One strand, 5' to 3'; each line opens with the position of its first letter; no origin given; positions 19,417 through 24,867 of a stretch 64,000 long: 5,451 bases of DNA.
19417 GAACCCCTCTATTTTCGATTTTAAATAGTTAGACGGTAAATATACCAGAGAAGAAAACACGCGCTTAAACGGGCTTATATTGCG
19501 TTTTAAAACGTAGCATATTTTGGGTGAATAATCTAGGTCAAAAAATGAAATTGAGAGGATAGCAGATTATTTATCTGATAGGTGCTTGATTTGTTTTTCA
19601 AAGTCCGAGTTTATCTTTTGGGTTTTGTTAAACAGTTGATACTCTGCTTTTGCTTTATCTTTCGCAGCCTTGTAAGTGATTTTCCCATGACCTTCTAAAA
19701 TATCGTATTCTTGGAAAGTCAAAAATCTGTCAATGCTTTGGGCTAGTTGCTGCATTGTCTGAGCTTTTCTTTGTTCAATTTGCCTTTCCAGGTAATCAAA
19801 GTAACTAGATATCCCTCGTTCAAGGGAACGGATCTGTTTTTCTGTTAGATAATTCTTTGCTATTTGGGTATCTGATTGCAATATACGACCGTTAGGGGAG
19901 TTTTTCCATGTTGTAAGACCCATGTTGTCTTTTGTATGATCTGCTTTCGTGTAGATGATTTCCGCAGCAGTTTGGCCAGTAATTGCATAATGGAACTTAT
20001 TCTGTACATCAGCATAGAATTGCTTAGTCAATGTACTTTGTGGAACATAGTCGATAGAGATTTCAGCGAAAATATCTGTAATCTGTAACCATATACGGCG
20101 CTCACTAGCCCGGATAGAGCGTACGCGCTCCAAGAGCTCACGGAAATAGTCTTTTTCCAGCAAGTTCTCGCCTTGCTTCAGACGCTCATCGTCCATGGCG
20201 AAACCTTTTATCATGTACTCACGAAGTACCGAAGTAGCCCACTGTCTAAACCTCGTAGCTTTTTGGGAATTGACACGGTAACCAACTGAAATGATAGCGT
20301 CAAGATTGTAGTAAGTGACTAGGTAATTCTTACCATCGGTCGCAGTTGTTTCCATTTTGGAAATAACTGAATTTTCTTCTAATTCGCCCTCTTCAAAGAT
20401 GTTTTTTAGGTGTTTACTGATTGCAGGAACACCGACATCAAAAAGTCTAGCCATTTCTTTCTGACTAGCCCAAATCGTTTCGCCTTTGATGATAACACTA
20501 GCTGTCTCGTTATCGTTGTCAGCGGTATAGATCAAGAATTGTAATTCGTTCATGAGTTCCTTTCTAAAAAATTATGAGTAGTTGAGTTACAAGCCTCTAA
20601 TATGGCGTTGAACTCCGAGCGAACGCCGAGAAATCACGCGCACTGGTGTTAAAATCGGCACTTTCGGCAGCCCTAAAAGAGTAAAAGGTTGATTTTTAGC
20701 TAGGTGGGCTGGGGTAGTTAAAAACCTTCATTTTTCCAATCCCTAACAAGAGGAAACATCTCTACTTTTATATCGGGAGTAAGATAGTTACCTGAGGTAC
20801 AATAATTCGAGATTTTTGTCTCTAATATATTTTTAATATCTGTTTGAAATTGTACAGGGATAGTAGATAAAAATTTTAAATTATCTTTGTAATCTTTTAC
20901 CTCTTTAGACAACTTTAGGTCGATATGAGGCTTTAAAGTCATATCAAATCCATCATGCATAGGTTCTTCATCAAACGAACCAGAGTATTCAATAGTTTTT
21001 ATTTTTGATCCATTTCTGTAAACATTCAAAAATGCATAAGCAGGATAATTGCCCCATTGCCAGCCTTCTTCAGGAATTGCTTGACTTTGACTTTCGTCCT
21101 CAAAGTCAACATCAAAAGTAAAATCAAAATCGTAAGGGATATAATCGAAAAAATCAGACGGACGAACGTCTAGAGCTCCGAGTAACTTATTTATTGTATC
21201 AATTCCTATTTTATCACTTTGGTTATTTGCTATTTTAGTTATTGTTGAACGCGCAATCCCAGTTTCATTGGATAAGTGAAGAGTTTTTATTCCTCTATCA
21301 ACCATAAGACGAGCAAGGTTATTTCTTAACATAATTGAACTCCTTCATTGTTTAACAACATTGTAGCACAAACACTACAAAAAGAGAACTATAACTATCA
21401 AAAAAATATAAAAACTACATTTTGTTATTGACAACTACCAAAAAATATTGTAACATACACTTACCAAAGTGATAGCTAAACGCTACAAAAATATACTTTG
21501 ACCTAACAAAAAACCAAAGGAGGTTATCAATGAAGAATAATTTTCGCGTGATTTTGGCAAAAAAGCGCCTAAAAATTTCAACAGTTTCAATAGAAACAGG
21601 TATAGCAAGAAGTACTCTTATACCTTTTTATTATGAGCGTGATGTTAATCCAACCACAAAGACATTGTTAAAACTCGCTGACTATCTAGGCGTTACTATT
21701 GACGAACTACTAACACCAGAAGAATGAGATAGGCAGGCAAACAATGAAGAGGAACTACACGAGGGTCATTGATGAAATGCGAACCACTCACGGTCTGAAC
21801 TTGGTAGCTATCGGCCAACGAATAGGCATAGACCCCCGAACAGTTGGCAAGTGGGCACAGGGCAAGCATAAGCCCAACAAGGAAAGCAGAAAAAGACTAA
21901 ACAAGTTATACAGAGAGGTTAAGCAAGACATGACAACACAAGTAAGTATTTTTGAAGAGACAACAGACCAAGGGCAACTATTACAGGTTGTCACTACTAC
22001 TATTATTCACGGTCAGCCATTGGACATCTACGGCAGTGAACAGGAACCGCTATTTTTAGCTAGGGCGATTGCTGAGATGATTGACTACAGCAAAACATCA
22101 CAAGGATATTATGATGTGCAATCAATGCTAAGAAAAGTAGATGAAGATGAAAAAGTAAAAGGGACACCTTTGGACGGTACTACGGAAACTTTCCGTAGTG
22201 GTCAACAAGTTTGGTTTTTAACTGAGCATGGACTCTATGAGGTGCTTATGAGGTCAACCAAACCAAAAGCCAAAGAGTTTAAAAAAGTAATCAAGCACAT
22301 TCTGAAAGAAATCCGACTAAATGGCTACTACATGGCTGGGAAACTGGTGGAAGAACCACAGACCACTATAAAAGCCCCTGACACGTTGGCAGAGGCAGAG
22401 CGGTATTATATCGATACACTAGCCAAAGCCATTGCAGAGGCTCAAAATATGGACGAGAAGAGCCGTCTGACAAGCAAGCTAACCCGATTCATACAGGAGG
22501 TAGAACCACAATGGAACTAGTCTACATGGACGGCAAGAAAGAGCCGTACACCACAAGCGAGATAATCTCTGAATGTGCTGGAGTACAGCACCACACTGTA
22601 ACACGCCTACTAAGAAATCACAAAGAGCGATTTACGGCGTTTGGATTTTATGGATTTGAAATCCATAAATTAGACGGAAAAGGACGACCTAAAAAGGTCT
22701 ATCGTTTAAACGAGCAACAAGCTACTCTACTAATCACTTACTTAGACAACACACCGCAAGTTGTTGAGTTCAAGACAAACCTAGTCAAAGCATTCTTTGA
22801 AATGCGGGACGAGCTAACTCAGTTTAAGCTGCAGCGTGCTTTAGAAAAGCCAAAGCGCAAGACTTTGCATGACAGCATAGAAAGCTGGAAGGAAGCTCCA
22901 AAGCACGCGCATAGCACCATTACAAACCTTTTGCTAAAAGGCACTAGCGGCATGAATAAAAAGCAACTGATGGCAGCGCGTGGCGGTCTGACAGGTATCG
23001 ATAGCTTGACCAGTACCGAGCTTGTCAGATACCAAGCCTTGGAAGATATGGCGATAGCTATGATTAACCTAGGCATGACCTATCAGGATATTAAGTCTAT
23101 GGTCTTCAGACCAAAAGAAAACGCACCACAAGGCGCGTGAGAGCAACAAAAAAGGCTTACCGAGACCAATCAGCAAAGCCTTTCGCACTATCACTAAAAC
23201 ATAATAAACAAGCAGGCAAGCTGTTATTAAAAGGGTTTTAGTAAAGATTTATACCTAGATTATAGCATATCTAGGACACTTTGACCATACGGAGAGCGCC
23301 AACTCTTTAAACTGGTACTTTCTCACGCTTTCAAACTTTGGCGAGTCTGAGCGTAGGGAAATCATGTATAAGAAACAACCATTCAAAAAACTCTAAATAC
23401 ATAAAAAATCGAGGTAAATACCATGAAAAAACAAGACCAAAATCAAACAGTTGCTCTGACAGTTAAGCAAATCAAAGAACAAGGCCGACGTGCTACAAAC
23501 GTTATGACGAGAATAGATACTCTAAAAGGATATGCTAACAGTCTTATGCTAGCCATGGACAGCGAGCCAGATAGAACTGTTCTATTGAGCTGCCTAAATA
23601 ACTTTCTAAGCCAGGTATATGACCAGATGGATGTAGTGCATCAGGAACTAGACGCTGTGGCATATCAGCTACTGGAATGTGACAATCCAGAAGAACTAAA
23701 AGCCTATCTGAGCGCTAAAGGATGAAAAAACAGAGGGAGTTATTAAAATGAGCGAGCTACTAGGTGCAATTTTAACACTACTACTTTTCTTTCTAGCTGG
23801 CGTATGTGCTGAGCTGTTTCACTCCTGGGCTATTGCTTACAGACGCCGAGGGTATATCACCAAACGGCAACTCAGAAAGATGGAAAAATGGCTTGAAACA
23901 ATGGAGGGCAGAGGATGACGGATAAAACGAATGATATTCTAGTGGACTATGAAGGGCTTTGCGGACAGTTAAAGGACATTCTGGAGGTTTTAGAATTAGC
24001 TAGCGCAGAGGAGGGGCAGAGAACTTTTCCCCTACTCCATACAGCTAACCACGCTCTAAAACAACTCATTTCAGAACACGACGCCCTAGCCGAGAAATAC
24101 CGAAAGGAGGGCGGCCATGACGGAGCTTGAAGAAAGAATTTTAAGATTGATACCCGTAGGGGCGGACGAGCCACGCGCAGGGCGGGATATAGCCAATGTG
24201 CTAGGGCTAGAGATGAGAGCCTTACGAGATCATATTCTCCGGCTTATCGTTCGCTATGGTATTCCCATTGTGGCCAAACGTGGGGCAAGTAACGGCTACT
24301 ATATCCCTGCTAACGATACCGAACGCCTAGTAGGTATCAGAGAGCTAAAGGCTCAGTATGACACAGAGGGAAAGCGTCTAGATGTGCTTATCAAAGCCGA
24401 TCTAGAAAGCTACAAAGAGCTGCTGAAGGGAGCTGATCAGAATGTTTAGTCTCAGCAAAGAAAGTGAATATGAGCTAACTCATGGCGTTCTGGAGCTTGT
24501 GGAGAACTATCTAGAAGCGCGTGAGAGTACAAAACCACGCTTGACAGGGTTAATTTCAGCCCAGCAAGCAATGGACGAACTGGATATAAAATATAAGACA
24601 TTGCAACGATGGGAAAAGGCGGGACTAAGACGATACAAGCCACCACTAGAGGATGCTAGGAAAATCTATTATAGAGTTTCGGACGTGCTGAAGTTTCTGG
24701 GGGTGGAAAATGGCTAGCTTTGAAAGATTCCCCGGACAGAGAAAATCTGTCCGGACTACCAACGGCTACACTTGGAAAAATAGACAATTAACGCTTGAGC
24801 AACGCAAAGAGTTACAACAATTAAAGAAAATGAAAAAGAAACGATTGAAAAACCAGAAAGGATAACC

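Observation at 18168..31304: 13.1-kb integrase-bounded phage-satellite (PICI-like) island upstream of a DUF2829-SDR operon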

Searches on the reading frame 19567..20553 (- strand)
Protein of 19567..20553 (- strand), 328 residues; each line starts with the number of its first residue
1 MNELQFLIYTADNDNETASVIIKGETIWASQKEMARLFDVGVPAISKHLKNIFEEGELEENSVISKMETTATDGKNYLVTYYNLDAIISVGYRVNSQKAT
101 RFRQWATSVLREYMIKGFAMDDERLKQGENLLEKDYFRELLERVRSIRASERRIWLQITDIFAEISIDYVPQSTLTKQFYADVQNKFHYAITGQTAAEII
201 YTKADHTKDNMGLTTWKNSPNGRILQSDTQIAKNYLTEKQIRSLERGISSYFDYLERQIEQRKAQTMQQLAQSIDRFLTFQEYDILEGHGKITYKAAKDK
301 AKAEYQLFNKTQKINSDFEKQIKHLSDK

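Call 5: search_protein_families(library=pfam, max_evalue=0.01, proteins=[window:19567-20553:-])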
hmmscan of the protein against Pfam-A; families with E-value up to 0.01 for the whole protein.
window:19567-20553:- (328 aa): 2 families
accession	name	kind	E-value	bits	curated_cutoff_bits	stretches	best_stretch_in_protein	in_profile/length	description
PF13310.11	Virulence_RhuM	-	2.9e-101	338.4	33.7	1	62-313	1-249/252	Virulence protein RhuM family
PF08955.15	BofC_C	-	0.0076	16.8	21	0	212-249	20-58/74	BofC C-terminal domain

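Call 25: search_protein_families(library=padloc, max_evalue=0.01, proteins=[window:19567-20553:-])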
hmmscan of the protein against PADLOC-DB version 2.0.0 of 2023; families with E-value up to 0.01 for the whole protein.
window:19567-20553:- (328 aa): 40 families (the best 25 are shown)
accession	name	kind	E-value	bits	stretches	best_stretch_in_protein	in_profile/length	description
PDLC04868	PDC-S05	-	5.2e-151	500.4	1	3-327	5-331/335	-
PDLC04853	PDC-S05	-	1.4e-136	453.1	1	3-327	5-327/336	-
PDLC04851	PDC-S05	-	2.9e-131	435.6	1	3-326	9-335/342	-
PDLC04852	PDC-S05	-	2.1e-117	389.9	1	4-321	11-325/346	-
PDLC04871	PDC-S05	-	2.3e-115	384.1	1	5-327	132-458/468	-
PDLC04843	PDC-S05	-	2e-109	363.8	1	3-327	5-324/330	-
PDLC04864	PDC-S05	-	6.3e-91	302.5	1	59-326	2-267/277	-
PDLC04870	PDC-S05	-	3.5e-84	279.4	1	3-206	8-209/214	-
PDLC04876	PDC-S05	-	6.6e-69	229.1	1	3-164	7-170/174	-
PDLC04858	PDC-S05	-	3.4e-52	173.9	1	1-130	1-131/138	-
PDLC04872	PDC-S05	-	3.4e-50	167.8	1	3-134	4-138/152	-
PDLC04854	PDC-S05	-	6.3e-50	167.7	1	1-135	1-138/212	-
PDLC04965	PDC-S23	-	1.2e-49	167.4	1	1-135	1-139/327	-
PDLC04874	PDC-S05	-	6.5e-48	160.4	1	5-133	7-133/165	-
PDLC04964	PDC-S23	-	1.9e-46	156.8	1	1-134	1-137/331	-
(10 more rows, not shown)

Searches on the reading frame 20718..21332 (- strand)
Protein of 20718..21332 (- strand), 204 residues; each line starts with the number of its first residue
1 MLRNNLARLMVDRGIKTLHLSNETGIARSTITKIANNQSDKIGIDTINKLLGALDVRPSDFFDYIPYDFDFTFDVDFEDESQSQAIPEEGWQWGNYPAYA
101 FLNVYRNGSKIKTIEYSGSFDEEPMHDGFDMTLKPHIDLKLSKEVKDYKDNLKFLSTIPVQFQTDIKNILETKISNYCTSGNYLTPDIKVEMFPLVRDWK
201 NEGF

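Call 5: search_protein_families(library=pfam, max_evalue=0.01, proteins=[window:20718-21332:-])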
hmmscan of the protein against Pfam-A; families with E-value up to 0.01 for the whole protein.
window:20718-21332:- (204 aa): 3 families
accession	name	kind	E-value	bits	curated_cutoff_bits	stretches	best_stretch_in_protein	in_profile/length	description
PF13443.12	HTH_26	-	1e-12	48.6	22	1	5-66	1-62/63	Cro/C1-type HTH DNA-binding domain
PF12844.13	HTH_19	-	8.3e-05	22.9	30.2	1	12-62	10-59/64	Helix-turn-helix domain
PF01381.28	HTH_3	-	0.00055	20.4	23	1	20-61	15-55/55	Helix-turn-helix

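Call 25: search_protein_families(library=padloc, max_evalue=0.01, proteins=[window:20718-21332:-])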
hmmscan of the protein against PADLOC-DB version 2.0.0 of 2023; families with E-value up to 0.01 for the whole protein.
window:20718-21332:- (204 aa): 2 families
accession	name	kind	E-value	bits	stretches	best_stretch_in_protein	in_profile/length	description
PDLC03946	RmrA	-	0.0024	14.7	1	12-62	13-61/357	-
PDLC02926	HTH_VI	-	0.0063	14.7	0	2-60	2-59/92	-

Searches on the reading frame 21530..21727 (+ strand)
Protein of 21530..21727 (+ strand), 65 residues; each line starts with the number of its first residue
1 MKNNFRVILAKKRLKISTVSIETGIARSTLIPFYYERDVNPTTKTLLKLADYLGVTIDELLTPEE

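Call 5: search_protein_families(library=pfam, max_evalue=0.01, proteins=[window:21530-21727:+])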
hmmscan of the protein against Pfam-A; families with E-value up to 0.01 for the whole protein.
window:21530-21727:+ (65 aa): 4 families
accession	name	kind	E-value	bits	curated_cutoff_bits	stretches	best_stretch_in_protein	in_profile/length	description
PF13443.12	HTH_26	-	7.4e-11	42.6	22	1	5-64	2-61/63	Cro/C1-type HTH DNA-binding domain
PF01381.28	HTH_3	-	1.2e-05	25.6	23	1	34-60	28-55/55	Helix-turn-helix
PF12844.13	HTH_19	-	0.00012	22.4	30.2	1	10-62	9-60/64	Helix-turn-helix domain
PF07022.19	Phage_CI_repr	-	0.0047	17.7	22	1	23-64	22-61/65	Bacteriophage CI repressor helix-turn-helix domain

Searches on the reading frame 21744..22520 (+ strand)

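Call 5: search_protein_families(library=pfam, max_evalue=0.01, proteins=[window:21744-22520:+])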
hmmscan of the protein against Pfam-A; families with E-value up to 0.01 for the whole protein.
window:21744-22520:+ (258 aa): 2 families
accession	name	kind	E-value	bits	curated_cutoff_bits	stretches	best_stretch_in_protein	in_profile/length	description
PF02498.22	Bro-N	-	3.8e-17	63.1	25.6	1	95-185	4-92/96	BRO family, N-terminal domain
PF01381.28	HTH_3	-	0.0022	18.4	23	1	11-48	3-40/55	Helix-turn-helix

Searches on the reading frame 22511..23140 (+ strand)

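Call 5: search_protein_families(library=pfam, max_evalue=0.01, proteins=[window:22511-23140:+])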
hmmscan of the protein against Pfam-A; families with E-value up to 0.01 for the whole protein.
window:22511-23140:+ (209 aa): 1 family
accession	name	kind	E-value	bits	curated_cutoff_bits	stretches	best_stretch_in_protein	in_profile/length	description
PF09669.15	Phage_pRha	-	9.3e-18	65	29.9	1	14-99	1-90/91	Phage regulatory protein Rha (Phage_pRha)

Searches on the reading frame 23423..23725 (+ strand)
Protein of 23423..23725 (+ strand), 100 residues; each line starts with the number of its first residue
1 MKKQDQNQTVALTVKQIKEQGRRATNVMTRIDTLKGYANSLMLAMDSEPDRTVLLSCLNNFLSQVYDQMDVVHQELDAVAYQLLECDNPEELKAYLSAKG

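Call 5: search_protein_families(library=pfam, max_evalue=0.01, proteins=[window:23423-23725:+])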
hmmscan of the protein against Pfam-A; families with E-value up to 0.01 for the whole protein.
window:23423-23725:+ (100 aa): 0 families

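Call 11: search_protein_families(library=phrogs, max_evalue=0.001, proteins=[window:23423-23725:+])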
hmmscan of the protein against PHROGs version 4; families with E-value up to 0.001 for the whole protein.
window:23423-23725:+ (100 aa): 0 families

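Call 25: search_protein_families(library=padloc, max_evalue=0.01, proteins=[window:23423-23725:+])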
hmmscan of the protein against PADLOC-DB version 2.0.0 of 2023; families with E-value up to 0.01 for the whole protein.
window:23423-23725:+ (100 aa): 0 families

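Call 26: search_protein_families(library=ncbifam, max_evalue=0.01, proteins=[window:23423-23725:+])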
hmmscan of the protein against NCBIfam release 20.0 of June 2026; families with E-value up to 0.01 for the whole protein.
window:23423-23725:+ (100 aa): 1 family
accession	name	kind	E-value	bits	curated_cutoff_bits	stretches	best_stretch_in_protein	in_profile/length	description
NF000151.1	vanH-Ac1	exception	0.0078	15.6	750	1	19-94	184-253/351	D-lactate dehydrogenase VanH-Ac1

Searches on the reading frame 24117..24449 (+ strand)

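Call 5: search_protein_families(library=pfam, max_evalue=0.01, proteins=[window:24117-24449:+])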
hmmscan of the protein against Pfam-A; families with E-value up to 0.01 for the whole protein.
window:24117-24449:+ (110 aa): 0 families

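Call 11: search_protein_families(library=phrogs, max_evalue=0.001, proteins=[window:24117-24449:+])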
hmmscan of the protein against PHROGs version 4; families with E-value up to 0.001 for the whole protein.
window:24117-24449:+ (110 aa): 1 family
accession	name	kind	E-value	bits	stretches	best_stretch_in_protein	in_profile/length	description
phrog_2113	-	unknown function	1.3e-23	84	1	2-103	10-111/113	-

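Call 25: search_protein_families(library=padloc, max_evalue=0.01, proteins=[window:24117-24449:+])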
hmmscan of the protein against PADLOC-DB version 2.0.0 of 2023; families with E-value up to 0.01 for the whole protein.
window:24117-24449:+ (110 aa): 0 families

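Call 26: search_protein_families(library=ncbifam, max_evalue=0.01, proteins=[window:24117-24449:+])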
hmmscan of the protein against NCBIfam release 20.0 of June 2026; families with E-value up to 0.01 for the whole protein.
window:24117-24449:+ (110 aa): 0 families

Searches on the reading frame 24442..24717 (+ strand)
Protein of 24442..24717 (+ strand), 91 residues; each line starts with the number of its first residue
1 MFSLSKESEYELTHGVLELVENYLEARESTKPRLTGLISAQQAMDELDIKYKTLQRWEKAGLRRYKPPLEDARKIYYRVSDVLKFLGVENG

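Call 6: search_protein_families(library=pfam, max_evalue=0.01, proteins=[window:24442-24717:+])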
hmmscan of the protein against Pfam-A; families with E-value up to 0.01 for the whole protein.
window:24442-24717:+ (91 aa): 2 families
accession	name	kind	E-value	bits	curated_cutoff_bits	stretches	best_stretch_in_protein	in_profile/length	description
PF12728.13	HTH_17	-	0.0026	18.4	27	1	38-86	2-47/51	Helix-turn-helix domain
PF13411.12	MerR_1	-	0.0046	17.5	21.6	1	42-85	5-46/69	MerR HTH family regulatory protein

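Call 11: search_protein_families(library=phrogs, max_evalue=0.001, proteins=[window:24442-24717:+])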
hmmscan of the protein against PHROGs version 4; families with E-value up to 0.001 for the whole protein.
window:24442-24717:+ (91 aa): 2 families
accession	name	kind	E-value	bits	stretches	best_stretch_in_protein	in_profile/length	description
phrog_10458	-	unknown function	1.3e-24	87.2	1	1-89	1-90/91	-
phrog_66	-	integration and excision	1.4e-05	26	1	28-86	84-140/412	excisionase and transcriptional regulator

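Call 26: search_protein_families(library=ncbifam, max_evalue=0.01, proteins=[window:24442-24717:+])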
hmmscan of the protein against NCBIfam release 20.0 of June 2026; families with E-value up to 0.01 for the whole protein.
window:24442-24717:+ (91 aa): 0 families
